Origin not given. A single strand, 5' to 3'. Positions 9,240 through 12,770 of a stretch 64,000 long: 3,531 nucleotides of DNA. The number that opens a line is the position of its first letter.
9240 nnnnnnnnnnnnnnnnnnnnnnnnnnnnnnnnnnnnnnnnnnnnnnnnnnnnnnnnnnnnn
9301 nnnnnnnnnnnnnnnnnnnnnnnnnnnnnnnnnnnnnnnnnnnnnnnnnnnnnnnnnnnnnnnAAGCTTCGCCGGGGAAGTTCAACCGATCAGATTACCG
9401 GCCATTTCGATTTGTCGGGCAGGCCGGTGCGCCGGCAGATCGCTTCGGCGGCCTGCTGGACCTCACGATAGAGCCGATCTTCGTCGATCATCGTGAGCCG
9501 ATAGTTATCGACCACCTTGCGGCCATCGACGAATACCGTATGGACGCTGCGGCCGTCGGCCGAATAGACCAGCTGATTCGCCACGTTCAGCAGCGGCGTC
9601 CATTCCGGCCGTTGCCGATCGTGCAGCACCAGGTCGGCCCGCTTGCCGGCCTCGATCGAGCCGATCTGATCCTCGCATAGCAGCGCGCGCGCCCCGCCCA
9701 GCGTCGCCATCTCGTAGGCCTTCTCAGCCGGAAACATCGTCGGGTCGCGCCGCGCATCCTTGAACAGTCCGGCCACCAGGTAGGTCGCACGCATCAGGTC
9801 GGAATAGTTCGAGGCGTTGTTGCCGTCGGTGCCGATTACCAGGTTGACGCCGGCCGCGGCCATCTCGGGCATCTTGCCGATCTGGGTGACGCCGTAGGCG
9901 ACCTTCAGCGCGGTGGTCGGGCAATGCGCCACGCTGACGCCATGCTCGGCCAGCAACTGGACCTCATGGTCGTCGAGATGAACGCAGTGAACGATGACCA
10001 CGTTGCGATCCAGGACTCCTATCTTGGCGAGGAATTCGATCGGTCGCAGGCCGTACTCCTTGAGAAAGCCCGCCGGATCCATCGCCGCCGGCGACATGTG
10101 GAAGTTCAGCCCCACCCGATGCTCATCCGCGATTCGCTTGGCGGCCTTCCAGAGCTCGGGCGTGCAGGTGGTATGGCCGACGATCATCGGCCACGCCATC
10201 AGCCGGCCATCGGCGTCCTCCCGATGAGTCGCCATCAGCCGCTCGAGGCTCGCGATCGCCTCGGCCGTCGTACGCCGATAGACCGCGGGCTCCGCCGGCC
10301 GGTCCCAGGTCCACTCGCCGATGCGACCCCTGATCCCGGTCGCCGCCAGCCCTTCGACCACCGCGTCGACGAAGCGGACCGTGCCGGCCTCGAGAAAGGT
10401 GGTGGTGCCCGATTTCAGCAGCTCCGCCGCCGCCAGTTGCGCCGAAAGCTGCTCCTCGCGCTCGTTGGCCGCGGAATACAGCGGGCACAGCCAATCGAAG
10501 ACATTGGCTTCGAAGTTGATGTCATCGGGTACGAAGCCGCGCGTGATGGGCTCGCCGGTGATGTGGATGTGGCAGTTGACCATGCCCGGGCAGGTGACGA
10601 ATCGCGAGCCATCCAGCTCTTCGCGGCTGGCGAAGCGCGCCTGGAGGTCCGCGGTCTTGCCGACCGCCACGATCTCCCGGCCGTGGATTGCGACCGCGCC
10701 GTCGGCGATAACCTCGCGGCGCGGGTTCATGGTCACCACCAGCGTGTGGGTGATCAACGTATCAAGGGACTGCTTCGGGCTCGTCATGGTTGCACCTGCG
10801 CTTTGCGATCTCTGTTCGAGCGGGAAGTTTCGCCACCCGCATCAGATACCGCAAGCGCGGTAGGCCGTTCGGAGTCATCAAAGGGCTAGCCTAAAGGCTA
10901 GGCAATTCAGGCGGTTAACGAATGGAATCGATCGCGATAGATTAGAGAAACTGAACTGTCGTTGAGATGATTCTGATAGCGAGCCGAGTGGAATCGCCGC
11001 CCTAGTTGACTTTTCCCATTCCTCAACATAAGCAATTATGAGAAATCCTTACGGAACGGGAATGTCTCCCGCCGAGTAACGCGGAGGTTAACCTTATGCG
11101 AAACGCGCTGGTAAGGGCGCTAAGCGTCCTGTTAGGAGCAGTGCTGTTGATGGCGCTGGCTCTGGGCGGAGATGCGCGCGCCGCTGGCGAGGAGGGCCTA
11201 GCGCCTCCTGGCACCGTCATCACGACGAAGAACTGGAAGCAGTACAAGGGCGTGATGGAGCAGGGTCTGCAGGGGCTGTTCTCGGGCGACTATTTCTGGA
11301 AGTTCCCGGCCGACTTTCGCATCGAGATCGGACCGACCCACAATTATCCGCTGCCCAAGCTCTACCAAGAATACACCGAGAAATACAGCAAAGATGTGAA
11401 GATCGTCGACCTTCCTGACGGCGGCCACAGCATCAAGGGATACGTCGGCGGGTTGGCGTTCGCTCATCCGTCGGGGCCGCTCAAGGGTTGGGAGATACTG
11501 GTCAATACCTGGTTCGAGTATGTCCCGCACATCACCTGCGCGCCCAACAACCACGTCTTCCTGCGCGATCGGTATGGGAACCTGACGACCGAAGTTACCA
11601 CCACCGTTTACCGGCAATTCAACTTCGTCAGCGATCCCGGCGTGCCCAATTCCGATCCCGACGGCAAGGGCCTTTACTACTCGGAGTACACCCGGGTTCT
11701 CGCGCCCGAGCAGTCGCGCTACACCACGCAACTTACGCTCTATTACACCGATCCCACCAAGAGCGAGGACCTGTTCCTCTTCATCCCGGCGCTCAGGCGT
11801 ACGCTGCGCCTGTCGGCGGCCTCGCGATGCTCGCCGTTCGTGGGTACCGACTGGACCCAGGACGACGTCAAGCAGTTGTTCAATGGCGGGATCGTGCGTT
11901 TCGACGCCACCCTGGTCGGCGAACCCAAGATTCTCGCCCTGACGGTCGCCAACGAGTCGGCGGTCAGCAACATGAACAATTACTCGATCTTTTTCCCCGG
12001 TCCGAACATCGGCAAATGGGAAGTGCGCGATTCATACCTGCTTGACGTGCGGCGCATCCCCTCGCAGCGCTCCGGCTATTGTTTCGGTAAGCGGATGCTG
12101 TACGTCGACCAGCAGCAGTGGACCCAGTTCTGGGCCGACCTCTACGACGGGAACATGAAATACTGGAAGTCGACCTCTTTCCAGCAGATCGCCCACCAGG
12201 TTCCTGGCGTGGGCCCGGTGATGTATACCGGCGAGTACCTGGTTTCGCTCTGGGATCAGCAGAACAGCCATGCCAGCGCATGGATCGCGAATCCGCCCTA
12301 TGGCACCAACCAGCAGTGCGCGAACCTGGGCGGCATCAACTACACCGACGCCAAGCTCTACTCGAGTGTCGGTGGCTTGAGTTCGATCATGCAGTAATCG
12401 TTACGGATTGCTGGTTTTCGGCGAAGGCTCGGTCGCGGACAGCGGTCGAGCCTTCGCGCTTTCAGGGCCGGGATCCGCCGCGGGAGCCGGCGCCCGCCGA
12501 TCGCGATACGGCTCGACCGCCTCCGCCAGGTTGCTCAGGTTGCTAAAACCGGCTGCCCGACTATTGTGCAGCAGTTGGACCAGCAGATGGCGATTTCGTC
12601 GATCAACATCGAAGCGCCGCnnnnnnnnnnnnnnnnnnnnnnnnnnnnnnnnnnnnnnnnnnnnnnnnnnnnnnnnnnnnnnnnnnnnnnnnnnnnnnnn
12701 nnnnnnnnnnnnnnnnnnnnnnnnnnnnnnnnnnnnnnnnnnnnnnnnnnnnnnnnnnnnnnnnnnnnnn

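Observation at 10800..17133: DUF1329 gene heads a plus-strand string with MFS transporter, amidohydrolase-2 and molybdopterin oxidoreductase; a second DUF1329 paralog sits at 54 kb; no DUF1302 partner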

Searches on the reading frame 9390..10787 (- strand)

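Call 4: search_protein_families(library=pfam, proteins=[window:9390-10787:-], max_evalue=0.01)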
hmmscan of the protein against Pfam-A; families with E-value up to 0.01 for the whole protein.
window:9390-10787:- (465 aa): 3 families
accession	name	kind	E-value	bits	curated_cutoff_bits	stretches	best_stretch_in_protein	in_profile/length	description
PF01979.26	Amidohydro_1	-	8.5e-51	173.7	25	1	66-425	3-345/345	Amidohydrolase family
PF07969.17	Amidohydro_3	-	2.1e-11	44.4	29.7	1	139-395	160-450/472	Amidohydrolase family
PF22039.1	HUTI_composite_bact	-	3.2e-06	27.1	25.5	1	30-52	1-23/26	Imidazolonepropionase-like composite domain, bacteria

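Call 48: search_protein_families(library=ncbifam, proteins=[window:9390-10787:-], max_evalue=0.00001)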
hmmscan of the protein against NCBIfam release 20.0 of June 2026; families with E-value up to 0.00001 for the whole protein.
window:9390-10787:- (465 aa): 28 families (the best 25 are shown)
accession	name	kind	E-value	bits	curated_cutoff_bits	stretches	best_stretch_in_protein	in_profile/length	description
NF005557.0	PRK07228.1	equivalog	1.8e-88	297.2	522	1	10-455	3-442/445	5'-deoxyadenosine deaminase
NF006549.0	PRK09045.1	equivalog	4.9e-77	259.4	540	1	3-450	3-439/444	TRZ/ATZ family hydrolase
NF004701.0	PRK06038.1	equivalog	2.4e-74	250.6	609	1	8-453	4-429/432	N-ethylammeline chlorohydrolase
NF006055.0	PRK08203.1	equivalog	4.3e-64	216.7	532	1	11-453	8-453/455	8-oxoguanine deaminase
NF006252.0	PRK08393.1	equivalog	8.8e-59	199.6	617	1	29-449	20-422/424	N-ethylammeline chlorohydrolase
NF006056.0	PRK08204.1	subfamily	1.1e-57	195.9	391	1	10-455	5-445/449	hypothetical protein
NF004995.0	PRK06380.1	subfamily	6.4e-56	190.1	567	1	10-439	3-412/418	metal-dependent hydrolase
NF012037.0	PRK15493.1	equivalog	5.1e-52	177.1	779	1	13-444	6-427/435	bifunctional S-methyl-5'-thioadenosine deaminase/S-adenosylhomocysteine deaminase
NF005211.0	PRK06687.1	equivalog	4.9e-49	167.2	703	1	13-430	5-413/419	TRZ/ATZ family protein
NF005540.0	PRK07203.1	equivalog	8e-46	156.6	444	1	11-453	3-441/444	putative aminohydrolase SsnA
TIGR03314.1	Se_ssnA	subfamily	5.8e-45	153.9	455.5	1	11-453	2-440/441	putative selenium metabolism protein SsnA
NF004801.0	PRK06151.1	subfamily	1e-43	149.9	416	1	10-452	4-464/491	chlorohydrolase family protein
NF009059.0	PRK12393.1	equivalog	2.8e-43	148.3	543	1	32-452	31-457/460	amidohydrolase family protein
TIGR02967.1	guan_deamin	equivalog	2.2e-36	125.7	375.4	1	25-422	2-401/401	guanine deaminase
NF006681.0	PRK09229.1-2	equivalog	1e-35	123.4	362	1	26-442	18-443/451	formimidoylglutamate deiminase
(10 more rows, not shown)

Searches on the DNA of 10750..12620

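Call 68: search_rna_families(source=window, start=10750, end=12620, threshold=evalue, max_evalue=1)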
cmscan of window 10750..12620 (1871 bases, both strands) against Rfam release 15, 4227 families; matches with E-value up to 1: 0.
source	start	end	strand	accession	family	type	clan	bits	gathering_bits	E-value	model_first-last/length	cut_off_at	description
